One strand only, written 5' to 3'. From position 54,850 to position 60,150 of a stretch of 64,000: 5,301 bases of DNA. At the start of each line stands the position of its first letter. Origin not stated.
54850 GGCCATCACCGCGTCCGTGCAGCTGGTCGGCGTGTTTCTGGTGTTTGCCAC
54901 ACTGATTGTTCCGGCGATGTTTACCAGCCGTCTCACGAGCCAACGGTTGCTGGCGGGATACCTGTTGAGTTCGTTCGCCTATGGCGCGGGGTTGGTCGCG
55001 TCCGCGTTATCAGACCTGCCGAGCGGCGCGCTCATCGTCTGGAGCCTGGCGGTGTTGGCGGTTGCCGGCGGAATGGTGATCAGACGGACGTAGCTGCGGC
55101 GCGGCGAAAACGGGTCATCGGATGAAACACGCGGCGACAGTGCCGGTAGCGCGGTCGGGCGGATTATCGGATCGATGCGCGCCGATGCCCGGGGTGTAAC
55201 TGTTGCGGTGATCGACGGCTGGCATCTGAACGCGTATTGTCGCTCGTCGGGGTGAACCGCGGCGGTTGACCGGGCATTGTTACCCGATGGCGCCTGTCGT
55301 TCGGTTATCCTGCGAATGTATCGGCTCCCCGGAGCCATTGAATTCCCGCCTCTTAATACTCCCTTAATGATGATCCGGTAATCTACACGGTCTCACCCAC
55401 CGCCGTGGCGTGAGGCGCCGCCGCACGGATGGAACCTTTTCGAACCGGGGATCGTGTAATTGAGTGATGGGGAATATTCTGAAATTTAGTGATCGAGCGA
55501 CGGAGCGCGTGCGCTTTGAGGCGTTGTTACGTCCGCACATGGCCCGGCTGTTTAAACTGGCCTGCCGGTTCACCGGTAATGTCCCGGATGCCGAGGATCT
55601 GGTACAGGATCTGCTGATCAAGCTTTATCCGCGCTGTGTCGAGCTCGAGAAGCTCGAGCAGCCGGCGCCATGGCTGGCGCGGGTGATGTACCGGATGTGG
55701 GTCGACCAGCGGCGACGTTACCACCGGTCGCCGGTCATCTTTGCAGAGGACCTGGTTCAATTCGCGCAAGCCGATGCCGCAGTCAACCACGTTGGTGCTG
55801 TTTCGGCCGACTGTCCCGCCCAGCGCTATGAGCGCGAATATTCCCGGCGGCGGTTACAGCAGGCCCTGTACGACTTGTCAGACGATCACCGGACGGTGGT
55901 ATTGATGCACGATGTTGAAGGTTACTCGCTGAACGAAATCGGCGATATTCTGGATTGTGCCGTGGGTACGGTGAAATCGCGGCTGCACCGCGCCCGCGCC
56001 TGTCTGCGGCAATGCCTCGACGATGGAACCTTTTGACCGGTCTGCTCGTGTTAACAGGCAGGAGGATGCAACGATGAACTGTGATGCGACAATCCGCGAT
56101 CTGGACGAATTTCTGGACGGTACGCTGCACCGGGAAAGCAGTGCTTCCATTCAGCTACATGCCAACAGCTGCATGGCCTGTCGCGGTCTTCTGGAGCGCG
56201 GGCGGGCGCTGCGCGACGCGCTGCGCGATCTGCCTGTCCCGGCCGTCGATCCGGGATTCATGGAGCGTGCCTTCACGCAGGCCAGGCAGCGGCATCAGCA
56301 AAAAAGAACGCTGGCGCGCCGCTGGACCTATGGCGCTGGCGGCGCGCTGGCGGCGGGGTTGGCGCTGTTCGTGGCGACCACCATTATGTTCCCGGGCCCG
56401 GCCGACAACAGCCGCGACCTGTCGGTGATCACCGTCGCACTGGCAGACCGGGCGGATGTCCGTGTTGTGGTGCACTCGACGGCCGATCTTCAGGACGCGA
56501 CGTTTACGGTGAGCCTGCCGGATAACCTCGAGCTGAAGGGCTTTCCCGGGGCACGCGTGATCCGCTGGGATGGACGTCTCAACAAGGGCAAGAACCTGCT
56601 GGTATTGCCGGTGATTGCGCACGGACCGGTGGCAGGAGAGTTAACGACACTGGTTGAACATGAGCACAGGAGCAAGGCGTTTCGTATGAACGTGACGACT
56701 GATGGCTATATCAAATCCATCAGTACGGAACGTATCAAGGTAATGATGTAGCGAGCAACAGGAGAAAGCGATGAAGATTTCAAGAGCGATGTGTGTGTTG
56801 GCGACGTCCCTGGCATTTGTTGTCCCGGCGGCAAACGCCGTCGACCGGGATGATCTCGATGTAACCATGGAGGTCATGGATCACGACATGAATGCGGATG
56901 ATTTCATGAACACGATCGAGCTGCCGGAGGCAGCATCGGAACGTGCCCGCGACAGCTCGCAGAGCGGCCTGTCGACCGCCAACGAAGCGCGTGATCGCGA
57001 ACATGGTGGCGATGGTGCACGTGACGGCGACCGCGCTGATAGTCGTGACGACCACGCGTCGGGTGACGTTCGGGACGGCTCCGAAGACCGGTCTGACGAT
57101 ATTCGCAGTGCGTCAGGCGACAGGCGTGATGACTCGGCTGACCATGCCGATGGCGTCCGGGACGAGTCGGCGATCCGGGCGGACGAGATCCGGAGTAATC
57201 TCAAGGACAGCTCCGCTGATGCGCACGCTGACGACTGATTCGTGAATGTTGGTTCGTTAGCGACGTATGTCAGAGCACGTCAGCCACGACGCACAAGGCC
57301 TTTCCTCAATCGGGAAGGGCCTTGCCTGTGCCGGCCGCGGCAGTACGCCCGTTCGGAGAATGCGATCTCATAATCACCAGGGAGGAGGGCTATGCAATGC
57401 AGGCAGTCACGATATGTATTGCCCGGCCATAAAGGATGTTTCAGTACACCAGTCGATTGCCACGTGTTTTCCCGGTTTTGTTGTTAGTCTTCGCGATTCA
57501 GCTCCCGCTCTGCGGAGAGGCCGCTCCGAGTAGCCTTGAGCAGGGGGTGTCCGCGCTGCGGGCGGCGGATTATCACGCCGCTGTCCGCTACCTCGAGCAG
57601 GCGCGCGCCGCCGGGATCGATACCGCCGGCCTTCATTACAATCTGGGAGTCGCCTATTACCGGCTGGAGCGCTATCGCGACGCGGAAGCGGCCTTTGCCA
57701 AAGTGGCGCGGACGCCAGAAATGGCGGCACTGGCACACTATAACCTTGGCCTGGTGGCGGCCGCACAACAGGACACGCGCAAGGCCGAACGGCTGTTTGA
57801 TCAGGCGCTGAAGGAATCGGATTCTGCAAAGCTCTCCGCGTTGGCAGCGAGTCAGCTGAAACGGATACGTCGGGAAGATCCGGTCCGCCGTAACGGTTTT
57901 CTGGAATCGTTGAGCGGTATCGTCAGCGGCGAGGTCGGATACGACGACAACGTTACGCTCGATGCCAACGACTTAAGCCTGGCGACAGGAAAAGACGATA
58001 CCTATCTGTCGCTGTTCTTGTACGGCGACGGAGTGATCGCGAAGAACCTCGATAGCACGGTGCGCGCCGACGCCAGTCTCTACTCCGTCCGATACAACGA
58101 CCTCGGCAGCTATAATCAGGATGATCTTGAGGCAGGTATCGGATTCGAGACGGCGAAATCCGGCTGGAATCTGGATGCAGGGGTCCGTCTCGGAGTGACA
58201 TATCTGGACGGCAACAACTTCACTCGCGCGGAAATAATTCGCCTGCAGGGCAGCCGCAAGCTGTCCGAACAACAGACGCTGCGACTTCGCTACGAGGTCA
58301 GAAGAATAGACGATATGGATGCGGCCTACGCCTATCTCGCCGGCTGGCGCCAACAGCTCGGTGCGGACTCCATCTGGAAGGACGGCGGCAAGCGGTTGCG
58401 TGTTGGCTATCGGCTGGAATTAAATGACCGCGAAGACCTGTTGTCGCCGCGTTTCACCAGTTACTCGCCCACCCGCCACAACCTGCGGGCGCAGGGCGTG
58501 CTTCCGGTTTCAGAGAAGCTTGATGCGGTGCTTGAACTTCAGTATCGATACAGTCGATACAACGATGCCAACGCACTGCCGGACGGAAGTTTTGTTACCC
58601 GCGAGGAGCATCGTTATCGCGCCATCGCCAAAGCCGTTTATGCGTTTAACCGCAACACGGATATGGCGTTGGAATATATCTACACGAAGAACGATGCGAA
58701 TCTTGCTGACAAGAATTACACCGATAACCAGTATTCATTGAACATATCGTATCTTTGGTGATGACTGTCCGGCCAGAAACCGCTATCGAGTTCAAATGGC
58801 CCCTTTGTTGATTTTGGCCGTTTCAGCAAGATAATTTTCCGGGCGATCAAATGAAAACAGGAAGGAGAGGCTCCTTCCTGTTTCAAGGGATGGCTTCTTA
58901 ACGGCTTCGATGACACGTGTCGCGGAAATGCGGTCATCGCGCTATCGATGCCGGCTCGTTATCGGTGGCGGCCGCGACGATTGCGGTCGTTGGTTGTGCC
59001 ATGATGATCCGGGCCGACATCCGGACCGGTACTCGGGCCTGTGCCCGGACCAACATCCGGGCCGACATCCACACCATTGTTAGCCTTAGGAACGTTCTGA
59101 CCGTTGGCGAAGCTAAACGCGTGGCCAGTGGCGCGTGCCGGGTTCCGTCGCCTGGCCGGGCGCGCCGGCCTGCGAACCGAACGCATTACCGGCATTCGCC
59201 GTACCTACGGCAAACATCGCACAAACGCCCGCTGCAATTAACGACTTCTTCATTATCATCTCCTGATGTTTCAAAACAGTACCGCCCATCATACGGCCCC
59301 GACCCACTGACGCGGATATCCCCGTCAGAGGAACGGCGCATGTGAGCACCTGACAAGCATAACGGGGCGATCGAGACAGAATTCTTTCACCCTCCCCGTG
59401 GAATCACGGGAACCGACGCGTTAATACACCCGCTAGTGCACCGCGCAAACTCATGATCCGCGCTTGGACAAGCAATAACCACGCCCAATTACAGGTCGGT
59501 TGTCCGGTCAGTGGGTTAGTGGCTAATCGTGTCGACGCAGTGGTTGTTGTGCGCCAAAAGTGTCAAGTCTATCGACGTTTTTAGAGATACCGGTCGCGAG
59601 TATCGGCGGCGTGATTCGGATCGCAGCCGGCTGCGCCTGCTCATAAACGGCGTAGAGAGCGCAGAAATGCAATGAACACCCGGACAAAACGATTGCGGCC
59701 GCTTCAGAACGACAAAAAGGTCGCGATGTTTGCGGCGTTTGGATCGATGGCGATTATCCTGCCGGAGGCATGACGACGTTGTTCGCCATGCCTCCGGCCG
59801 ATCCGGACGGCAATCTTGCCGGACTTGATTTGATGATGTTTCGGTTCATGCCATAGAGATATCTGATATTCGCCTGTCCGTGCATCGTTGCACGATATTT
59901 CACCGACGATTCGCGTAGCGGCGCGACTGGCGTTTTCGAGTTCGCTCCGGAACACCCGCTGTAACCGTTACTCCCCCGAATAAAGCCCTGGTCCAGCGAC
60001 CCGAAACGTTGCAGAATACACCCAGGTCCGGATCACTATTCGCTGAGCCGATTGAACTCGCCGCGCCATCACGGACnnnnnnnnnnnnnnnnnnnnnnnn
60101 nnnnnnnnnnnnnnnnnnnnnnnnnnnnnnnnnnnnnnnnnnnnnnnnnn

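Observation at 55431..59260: ECF sigma / anti-sigma cluster with an acidic disordered secreted protein, a TPR + beta-barrel outer-membrane protein and a DVGP-repeat peptide: candidate uncharacterised envelope system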

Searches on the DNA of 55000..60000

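Call 80: search_rna_families(source=window, start=55000, end=60000, threshold=evalue, max_evalue=1)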
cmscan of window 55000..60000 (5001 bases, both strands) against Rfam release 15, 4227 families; matches with E-value up to 1: 0.
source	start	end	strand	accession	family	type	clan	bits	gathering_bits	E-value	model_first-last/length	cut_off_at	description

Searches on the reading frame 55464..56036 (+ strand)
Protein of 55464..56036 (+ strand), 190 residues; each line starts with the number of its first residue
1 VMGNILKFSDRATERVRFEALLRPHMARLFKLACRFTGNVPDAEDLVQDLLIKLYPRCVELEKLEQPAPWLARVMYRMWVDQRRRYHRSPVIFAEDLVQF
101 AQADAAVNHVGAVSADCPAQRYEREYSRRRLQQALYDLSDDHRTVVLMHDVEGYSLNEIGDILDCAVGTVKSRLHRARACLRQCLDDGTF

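Call 3: search_protein_families(library=pfam, proteins=[window:55464-56036:+], max_evalue=0.1)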
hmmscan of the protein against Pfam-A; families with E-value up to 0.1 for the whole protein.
window:55464-56036:+ (190 aa): 7 families
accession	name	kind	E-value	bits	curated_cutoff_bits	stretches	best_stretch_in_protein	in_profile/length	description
PF08281.18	Sigma70_r4_2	-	1.5e-14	53.8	25.7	1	129-181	2-54/54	Sigma-70, region 4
PF04545.22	Sigma70_r4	-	1.2e-11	44.3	24.1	1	134-183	1-50/50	Sigma-70, region 4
PF04542.20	Sigma70_r2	-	1.1e-09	38.4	24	1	21-88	1-70/71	Sigma-70 region 2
PF07638.17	Sigma70_ECF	-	4.7e-06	27.1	21.1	1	72-186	80-184/185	ECF sigma factor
PF13384.12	HTH_23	-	0.055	13.7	24.6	0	145-176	10-40/50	Homeodomain-like domain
PF00196.25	GerE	-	0.064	13.3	23.5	0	146-173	10-37/57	Bacterial regulatory proteins, luxR family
PF13936.12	HTH_38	-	0.083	13.1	27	0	152-176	19-43/44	Helix-turn-helix domain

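Call 4: search_protein_families(library=ncbifam, proteins=[window:55464-56036:+], max_evalue=0.1)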
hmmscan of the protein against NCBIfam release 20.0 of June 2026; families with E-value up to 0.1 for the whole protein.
window:55464-56036:+ (190 aa): 100 families (the best 25 are shown)
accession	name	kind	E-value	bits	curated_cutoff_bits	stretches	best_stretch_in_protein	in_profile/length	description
TIGR02983.1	SigE-fam_strep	subfamily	6.5e-27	94.4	141.55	1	14-186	4-159/162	SigE family RNA polymerase sigma factor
NF007229.0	PRK09647.1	equivalog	9.5e-27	93.8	265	1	17-187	45-204/220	RNA polymerase sigma factor SigE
NF058625.1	sigma_PG0214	equivalog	1.7e-26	93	130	1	17-185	5-161/170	GFO_1088 family ECF-type sigma factor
TIGR02947.1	SigH_actino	hypoth_equivalog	1.8e-25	89.8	251.55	1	10-187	5-181/193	RNA polymerase sigma-70 factor, TIGR02947 family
NF009171.0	PRK12518.1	equivalog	1.7e-24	86.7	208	1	13-186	24-185/191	RNA polymerase sigma factor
TIGR02937.1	sigma70-ECF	superfamily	2.3e-24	85.9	42.9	1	18-185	3-165/165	sigma-70 family RNA polymerase sigma factor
NF009185.0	PRK12533.1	equivalog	9.4e-24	84.3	248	1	9-186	22-194/231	RNA polymerase sigma factor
NF007225.0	PRK09643.1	equivalog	4.4e-23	82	190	1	13-186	24-183/204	RNA polymerase sigma factor SigM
NF007227.0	PRK09645.1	subfamily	5.7e-23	81.7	202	1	11-187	8-172/177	sigma-70 family RNA polymerase sigma factor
NF008888.0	PRK11922.1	equivalog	6e-23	81.7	204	1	10-186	24-197/231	RNA polymerase sigma factor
NF009166.1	PRK12513.1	equivalog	2.5e-22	79.5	206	1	13-186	19-187/193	RNA polymerase sigma factor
NF007223.0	PRK09641.1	equivalog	3.3e-22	79.2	209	1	17-186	19-185/187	RNA polymerase sigma factor SigW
TIGR02948.1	SigW_bacill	equivalog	5.2e-22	78.8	243.1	1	18-186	20-185/187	RNA polymerase sigma factor SigW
TIGR02950.1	SigM_subfam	subfamily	5.8e-20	71.7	147.95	1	19-184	3-157/159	RNA polymerase sigma factor, SigM family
TIGR02985.1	Sig70_bacteroi1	subfamily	1.5e-18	67.6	126.4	1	17-184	2-161/162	RNA polymerase sigma-70 factor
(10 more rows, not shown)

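Call 66: list_cluster_members(proteins=[P0001, P0100, P0134, P0101, window:55509-56036:+])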
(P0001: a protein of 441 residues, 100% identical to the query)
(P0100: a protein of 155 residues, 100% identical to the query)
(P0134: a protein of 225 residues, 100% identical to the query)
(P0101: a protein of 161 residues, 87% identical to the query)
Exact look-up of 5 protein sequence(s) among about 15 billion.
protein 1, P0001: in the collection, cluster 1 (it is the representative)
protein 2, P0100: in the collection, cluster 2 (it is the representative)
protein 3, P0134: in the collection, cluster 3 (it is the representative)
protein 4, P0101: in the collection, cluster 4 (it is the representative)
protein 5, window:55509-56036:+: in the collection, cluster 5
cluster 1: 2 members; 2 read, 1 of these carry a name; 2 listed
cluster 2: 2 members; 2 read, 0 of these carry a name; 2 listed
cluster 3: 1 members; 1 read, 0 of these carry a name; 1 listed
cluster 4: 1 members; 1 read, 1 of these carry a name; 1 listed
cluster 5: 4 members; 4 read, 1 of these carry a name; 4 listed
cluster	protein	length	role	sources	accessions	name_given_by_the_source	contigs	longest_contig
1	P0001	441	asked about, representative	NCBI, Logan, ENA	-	-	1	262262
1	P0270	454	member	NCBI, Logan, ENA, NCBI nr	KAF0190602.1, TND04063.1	MAG: hypothetical protein FD165_2588 [Gammaproteobacteria bacterium]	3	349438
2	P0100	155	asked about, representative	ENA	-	-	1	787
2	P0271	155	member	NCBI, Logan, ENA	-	-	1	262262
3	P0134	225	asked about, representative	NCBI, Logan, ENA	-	-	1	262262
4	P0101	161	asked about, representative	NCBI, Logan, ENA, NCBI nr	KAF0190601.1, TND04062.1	MAG: putative clumping factor A-like [Gammaproteobacteria bacterium]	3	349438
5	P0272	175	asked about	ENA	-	-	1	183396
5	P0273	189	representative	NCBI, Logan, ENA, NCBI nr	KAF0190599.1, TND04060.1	MAG: RNA polymerase sigma-70 factor ECF subfamily [Gammaproteobacteria bacterium]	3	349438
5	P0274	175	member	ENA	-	-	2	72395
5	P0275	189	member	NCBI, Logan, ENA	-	-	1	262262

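Call 76: search_solved_structures(query=window:55509-56036:+, max_evalue=0.00001)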
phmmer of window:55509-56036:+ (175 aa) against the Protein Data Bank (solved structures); distinct sequences matched with E-value up to 0.00001: 16.
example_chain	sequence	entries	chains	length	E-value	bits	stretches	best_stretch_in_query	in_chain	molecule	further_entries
5zx2_F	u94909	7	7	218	3.4e-19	72.4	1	2-172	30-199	ECF RNA polymerase sigma factor SigH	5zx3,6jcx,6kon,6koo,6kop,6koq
5wuq_A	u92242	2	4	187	8e-18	67.9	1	10-172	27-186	ECF RNA polymerase sigma factor SigW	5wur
9m9d_F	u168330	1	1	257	1.2e-17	67.3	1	3-170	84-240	ECF RNA polymerase sigma factor SigE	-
9m9e_F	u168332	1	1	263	1.3e-17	67.2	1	3-170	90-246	ECF RNA polymerase sigma factor SigE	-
9m98_F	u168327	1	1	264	1.3e-17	67.2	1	3-170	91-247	ECF RNA polymerase sigma factor SigE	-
6jcy_F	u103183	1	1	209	1.9e-16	63.4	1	2-172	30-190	ECF RNA polymerase sigma factor SigH,ECF RNA polymerase sigma factor SigE,ECF RNA polymera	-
6dv9_F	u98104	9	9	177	1.1e-13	54.5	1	4-171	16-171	ECF RNA polymerase sigma factor SigL | RNA polymerase sigma factor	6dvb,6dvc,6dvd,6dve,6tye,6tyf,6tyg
6in7_B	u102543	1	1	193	1.5e-12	50.7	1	3-170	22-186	RNA polymerase sigma-H factor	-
8z6g_B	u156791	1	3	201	1.8e-12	50.5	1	3-170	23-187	RNA polymerase sigma factor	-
6jhe_A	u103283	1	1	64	1.1e-10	44.7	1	115-172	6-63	ECF RNA polymerase sigma factor SigW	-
5uxx_A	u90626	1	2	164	6.5e-10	42.2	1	17-170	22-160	RNA polymerase sigma factor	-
5fgm_A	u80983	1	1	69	7.9e-10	41.9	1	116-172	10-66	ECF RNA polymerase sigma factor SigR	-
7qh5_A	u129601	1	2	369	4.9e-09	39.3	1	14-170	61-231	RNA polymerase sigma factor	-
1or7_A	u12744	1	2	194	1e-08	38.3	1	10-166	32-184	RNA polymerase sigma-E factor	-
6jbq_F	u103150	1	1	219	1.5e-08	37.7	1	10-166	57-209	ECF RNA polymerase sigma-E factor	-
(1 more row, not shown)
